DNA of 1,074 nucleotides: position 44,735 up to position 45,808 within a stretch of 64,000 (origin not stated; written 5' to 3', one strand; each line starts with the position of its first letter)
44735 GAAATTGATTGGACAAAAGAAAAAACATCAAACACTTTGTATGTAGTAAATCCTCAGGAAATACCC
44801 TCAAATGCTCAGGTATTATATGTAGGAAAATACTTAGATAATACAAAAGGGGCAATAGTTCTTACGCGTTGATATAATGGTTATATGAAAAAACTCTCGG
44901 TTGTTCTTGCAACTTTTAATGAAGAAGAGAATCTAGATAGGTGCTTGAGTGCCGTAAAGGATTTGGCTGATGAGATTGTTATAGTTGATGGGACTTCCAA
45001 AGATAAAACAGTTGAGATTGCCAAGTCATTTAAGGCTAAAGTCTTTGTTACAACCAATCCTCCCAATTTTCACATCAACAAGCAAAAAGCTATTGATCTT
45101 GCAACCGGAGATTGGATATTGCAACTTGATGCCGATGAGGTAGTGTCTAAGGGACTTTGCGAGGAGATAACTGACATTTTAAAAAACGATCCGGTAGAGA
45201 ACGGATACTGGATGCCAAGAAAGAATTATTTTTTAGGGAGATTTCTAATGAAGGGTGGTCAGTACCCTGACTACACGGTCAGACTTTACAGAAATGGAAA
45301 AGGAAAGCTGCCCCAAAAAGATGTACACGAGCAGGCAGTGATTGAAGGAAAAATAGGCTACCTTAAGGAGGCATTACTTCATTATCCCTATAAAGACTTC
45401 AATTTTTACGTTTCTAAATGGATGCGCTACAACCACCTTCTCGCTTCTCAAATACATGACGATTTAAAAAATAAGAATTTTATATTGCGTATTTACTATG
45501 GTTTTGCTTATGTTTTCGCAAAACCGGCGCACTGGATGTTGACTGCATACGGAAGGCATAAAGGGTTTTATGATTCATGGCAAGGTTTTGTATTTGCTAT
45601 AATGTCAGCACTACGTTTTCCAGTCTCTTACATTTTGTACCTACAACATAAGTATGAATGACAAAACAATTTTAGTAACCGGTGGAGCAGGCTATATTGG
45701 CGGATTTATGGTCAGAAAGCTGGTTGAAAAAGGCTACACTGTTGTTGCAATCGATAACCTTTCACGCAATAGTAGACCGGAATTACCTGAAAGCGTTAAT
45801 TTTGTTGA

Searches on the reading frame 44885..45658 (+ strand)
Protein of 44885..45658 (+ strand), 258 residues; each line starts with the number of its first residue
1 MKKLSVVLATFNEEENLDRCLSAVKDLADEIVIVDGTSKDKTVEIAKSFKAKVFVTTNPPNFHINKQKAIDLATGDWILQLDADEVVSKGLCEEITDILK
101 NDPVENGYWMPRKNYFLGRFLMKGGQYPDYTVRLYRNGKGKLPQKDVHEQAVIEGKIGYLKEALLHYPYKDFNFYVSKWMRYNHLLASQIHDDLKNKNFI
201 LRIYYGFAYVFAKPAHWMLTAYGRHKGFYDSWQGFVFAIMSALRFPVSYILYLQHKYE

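Call 33: search_protein_families(library=pfam, proteins=[window:44885-45658:+], max_evalue=0.01)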
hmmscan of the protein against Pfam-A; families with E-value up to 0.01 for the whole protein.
window:44885-45658:+ (258 aa): 3 families
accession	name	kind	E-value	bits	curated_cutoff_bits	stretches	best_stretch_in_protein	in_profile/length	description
PF00535.33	Glycos_transf_2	-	6.6e-23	81.9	23.3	1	5-125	1-128/168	Glycosyl transferase family 2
PF13704.12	Glyco_tranf_2_4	-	8.1e-06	26.7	27.5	1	12-87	2-84/98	Glycosyl transferase family 2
PF13641.12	Glyco_tranf_2_3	-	0.0005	20.6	27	1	4-103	3-115/230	Glycosyltransferase like family 2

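Call 45: search_protein_families(library=ncbifam, proteins=[window:44885-45658:+], max_evalue=0.001)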
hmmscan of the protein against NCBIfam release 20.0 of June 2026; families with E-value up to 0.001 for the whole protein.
window:44885-45658:+ (258 aa): 12 families
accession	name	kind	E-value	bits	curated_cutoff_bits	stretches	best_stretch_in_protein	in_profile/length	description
TIGR04283.1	glyco_like_mftF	equivalog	1.2e-14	54.4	182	1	4-107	1-105/221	TIGR04283 family arsenosugar biosynthesis glycosyltransferase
TIGR04195.1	S_glycosyl_SunS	equivalog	8.4e-12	44.6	350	1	8-89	63-145/421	SunS family peptide S-glycosyltransferase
NF007482.0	PRK10073.1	equivalog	3.5e-09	36.1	423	1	2-103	6-114/334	glycosyltransferase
NF010496.0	PRK13915.1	equivalog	3.2e-07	29.7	262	1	2-58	31-93/307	glucosyl-3-phosphoglycerate synthase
NF041875.1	EPS_EpsD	equivalog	8e-07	28.7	370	1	4-94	1-99/325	exopolysaccharide biosynthesis glycosyltransferase EpsD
NF050050.1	ProtGlycPglI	equivalog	1.5e-06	27.8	500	1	1-95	1-104/306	GalNAc(5)-diNAcBac-PP-undecaprenol beta-1,3-glucosyltransferase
NF041391.1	DPhHxTase_Halo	equivalog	2.5e-06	26.7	375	1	9-88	2-82/213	dolichyl-phosphate hexose transferase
TIGR04182.1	glyco_TIGR04182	equivalog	3.4e-06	26.7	325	1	5-90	3-88/293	S-layer glycoprotein N-glycosyltransferase AglJ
NF038302.1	EPS_HpsE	equivalog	8.6e-06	24.9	300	1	3-95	2-107/307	hormogonium polysaccharide biosynthesis glycosyltransferase HpsE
NF045692.1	OglycostaseCruG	equivalog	1.6e-05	24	600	1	2-97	41-150/386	2'-O-glycosyltransferase CruG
TIGR03937.1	PgaC_IcaA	equivalog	4.1e-05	22.7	422.3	1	2-93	45-144/407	poly-beta-1,6-N-acetyl-D-glucosamine synthase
NF047683.1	TeichurnBiosyTuaG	equivalog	0.00082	19.1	400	0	3-89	7-101/252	teichuronic acid biosynthesis protein TuaG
